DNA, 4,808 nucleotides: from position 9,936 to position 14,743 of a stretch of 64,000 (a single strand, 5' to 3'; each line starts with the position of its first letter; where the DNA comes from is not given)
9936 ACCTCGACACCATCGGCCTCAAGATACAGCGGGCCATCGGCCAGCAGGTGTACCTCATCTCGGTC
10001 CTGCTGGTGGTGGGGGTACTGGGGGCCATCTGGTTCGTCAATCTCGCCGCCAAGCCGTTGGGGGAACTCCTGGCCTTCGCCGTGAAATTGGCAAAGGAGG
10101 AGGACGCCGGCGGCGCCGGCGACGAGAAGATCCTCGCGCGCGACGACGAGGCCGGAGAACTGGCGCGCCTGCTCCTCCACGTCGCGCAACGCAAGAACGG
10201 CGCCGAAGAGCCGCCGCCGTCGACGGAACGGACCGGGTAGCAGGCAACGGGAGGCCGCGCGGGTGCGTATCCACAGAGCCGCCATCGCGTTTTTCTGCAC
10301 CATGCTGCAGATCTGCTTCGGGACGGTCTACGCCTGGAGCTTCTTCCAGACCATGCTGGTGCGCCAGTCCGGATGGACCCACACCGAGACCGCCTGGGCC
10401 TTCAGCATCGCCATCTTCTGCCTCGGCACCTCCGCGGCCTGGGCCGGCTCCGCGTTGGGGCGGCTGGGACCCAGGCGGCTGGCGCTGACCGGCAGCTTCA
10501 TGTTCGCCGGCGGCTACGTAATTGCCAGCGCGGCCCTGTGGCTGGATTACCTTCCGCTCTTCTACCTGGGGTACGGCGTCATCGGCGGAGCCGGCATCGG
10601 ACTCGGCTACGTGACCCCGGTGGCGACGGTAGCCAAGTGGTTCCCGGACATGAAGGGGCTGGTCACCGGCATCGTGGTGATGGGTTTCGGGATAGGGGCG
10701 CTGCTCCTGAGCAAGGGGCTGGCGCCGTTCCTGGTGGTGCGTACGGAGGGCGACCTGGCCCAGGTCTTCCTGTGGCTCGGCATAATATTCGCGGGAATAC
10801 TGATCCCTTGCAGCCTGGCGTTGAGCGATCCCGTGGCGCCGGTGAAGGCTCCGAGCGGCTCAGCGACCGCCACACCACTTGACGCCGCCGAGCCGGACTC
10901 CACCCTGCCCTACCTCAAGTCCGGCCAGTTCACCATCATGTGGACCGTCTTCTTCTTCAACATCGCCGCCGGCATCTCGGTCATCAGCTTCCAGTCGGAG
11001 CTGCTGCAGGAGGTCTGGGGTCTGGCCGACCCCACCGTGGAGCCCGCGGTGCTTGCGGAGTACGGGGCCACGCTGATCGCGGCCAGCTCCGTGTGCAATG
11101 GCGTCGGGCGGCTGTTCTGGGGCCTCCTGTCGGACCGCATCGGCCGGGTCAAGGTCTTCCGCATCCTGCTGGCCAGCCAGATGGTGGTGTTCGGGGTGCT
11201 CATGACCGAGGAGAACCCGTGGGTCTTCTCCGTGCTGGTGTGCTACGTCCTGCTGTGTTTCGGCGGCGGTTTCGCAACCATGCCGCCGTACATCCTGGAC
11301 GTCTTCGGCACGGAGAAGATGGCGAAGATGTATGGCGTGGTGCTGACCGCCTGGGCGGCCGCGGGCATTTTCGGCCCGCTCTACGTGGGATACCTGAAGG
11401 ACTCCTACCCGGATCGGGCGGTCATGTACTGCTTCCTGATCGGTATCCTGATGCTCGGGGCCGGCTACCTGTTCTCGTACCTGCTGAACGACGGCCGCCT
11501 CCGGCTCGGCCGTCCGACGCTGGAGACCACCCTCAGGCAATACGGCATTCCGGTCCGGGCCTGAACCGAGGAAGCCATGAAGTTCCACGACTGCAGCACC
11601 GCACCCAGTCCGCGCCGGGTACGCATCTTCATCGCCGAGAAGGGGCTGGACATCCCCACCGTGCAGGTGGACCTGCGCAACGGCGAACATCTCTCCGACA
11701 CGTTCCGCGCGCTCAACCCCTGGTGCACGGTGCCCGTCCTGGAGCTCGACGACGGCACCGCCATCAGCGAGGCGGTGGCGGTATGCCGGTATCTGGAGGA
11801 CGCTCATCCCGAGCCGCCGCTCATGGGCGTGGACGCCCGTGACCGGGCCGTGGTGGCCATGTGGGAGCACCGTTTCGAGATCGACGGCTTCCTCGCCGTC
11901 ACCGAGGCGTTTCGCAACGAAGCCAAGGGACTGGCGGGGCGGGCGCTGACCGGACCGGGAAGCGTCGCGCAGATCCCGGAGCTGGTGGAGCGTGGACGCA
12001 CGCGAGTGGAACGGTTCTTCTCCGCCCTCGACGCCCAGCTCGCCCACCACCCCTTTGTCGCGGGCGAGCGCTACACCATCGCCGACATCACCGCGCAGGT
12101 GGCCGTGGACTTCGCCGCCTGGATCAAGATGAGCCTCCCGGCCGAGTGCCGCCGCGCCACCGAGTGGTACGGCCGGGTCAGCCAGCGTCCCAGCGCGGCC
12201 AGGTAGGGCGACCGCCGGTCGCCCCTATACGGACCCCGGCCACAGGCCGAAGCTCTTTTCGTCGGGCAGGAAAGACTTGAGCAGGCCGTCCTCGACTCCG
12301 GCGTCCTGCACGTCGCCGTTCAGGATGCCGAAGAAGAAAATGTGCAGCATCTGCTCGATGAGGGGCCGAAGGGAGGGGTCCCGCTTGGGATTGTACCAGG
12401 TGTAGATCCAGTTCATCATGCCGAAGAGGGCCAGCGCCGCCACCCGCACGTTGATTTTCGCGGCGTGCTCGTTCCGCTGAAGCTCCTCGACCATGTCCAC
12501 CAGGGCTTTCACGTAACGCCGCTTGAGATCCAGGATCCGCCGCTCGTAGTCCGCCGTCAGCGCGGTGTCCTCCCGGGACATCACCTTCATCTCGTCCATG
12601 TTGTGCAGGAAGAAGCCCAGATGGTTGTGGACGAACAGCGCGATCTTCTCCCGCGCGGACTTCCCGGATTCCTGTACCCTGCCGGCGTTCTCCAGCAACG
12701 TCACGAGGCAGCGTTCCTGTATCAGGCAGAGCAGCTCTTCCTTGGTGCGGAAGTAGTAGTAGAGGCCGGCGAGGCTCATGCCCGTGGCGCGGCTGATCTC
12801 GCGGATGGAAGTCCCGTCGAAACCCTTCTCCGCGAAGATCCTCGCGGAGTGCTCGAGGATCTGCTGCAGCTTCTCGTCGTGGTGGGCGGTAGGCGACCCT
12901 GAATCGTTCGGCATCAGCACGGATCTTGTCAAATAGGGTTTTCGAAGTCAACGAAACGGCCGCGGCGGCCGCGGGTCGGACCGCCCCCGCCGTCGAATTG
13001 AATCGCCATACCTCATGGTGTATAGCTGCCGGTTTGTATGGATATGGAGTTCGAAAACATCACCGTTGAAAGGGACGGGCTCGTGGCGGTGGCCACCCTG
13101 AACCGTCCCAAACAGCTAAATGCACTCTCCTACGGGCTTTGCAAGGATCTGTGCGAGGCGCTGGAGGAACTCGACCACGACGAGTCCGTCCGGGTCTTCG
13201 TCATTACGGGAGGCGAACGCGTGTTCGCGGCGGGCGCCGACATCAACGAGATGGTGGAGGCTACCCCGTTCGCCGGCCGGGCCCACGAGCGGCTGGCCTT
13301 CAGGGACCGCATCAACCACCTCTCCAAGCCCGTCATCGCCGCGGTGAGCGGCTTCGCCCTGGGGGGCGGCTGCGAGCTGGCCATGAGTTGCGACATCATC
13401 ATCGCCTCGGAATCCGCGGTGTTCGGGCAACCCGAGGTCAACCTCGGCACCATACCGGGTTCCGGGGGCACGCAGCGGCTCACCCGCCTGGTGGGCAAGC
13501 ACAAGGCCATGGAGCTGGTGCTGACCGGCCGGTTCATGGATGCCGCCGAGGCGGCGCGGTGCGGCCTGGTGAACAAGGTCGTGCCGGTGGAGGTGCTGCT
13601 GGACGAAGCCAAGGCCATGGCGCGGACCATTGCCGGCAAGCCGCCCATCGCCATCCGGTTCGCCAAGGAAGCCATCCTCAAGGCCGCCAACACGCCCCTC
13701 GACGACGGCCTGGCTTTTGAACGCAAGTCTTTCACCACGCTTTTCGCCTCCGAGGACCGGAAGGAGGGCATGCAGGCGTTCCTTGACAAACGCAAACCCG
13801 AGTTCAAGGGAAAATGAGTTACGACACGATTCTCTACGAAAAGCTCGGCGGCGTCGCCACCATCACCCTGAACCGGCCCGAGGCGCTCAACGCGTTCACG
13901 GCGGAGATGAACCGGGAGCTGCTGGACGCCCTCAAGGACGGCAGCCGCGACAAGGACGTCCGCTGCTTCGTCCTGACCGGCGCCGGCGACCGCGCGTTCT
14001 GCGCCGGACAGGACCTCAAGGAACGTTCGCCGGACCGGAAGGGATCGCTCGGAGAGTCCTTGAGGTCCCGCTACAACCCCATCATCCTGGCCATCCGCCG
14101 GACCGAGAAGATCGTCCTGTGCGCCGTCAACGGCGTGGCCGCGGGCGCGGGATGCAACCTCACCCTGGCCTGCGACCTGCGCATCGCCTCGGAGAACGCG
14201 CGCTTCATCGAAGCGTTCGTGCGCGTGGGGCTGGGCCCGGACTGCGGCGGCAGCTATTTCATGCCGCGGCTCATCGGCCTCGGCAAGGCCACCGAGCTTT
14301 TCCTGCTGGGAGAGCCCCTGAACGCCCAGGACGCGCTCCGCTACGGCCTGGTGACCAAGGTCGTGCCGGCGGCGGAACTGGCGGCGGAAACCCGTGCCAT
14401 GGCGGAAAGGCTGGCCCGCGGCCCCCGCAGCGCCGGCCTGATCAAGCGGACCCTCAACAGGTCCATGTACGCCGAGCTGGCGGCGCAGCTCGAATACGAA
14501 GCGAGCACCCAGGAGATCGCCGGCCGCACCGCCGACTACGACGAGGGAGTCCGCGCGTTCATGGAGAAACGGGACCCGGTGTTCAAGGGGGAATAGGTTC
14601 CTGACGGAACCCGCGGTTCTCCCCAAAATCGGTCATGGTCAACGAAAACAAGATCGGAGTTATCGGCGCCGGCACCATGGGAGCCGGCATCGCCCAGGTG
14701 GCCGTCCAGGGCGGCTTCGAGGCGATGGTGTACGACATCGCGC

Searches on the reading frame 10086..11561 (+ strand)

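Call 94: search_protein_families(library=pfam, proteins=[window:10086-11561:+], max_evalue=0.00001)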
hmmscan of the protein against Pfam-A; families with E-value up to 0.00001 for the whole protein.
window:10086-11561:+ (492 aa): 1 family
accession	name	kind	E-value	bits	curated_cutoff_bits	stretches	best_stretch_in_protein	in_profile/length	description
PF07690.21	MFS_1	-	1e-37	130.4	33.4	2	71-431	3-347/347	Major Facilitator Superfamily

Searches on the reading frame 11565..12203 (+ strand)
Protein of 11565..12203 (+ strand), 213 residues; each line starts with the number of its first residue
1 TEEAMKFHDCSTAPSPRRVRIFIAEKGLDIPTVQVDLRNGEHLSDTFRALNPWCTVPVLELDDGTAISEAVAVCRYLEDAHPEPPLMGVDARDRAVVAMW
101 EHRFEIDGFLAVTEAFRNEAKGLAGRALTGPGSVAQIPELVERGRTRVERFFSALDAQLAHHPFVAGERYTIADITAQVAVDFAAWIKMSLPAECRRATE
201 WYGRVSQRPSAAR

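Call 94: search_protein_families(library=pfam, proteins=[window:11565-12203:+], max_evalue=0.00001)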
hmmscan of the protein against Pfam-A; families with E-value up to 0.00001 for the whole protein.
window:11565-12203:+ (213 aa): 5 families
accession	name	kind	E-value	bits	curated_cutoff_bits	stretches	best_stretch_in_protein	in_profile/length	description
PF13409.12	GST_N_2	-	3e-16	60.2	25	1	14-79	3-69/70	Glutathione S-transferase, N-terminal domain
PF13417.12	GST_N_3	-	3.9e-12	46.8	22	1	14-85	8-75/75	Glutathione S-transferase, N-terminal domain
PF02798.26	GST_N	-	1e-08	35.8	20.9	1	13-78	11-75/76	Glutathione S-transferase, N-terminal domain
PF00043.30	GST_C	-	2.6e-08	34.4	20.7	1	139-209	21-93/93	Glutathione S-transferase, C-terminal domain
PF13410.11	GST_C_2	-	8.9e-08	32.6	24.9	1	139-184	2-47/69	Glutathione S-transferase, C-terminal domain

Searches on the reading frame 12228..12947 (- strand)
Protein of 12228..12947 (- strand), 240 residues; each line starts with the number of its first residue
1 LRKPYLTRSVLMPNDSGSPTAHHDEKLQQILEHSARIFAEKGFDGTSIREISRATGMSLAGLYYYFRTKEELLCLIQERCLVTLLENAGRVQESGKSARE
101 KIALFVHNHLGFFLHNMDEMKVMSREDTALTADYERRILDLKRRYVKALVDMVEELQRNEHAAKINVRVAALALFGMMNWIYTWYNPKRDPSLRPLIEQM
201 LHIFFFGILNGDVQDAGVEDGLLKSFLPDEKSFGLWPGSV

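Call 95: search_protein_families(library=pfam, proteins=[window:12228-12947:-], max_evalue=0.00001)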
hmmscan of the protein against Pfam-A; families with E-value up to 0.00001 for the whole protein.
window:12228-12947:- (240 aa): 2 families
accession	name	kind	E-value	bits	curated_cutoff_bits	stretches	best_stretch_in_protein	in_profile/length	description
PF17932.6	TetR_C_24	-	3.9e-22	79.1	26.4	1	96-205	2-111/114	Tetracyclin repressor-like, C-terminal domain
PF00440.29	TetR_N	-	1.9e-14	53.6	24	1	30-73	1-44/47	Bacterial regulatory proteins, tetR family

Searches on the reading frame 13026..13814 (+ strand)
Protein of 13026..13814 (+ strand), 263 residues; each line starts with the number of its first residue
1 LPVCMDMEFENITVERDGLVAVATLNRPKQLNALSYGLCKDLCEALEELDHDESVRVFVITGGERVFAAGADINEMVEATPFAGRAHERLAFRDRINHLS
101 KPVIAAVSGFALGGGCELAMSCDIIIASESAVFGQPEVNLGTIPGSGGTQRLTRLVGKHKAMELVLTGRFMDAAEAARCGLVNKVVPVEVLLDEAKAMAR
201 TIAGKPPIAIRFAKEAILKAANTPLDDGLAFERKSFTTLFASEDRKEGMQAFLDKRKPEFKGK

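Call 95: search_protein_families(library=pfam, proteins=[window:13026-13814:+], max_evalue=0.00001)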
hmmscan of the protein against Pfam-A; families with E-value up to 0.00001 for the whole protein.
window:13026-13814:+ (263 aa): 2 families
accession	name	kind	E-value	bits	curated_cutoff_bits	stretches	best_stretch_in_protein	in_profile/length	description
PF00378.25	ECH_1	-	4.4e-79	265.8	27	1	19-262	5-250/251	Enoyl-CoA hydratase/isomerase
PF16113.10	ECH_2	-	1.2e-42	147.1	27.2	1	21-190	2-176/335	Enoyl-CoA hydratase/isomerase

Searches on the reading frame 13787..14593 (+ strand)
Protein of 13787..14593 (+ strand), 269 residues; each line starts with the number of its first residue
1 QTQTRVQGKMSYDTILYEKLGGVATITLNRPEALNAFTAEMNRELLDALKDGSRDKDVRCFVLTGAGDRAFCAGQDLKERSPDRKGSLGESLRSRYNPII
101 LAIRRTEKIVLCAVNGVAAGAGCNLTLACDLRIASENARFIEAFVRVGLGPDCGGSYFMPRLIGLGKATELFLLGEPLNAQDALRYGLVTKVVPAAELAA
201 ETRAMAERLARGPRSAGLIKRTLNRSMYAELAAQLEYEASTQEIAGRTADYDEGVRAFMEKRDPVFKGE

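Call 95: search_protein_families(library=pfam, proteins=[window:13787-14593:+], max_evalue=0.00001)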
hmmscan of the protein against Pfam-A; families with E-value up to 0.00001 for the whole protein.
window:13787-14593:+ (269 aa): 2 families
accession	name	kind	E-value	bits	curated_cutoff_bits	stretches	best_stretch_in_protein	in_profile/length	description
PF00378.25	ECH_1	-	3.2e-68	230.2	27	1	21-268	4-250/251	Enoyl-CoA hydratase/isomerase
PF16113.10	ECH_2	-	1.2e-40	140.5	27.2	1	24-207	2-186/335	Enoyl-CoA hydratase/isomerase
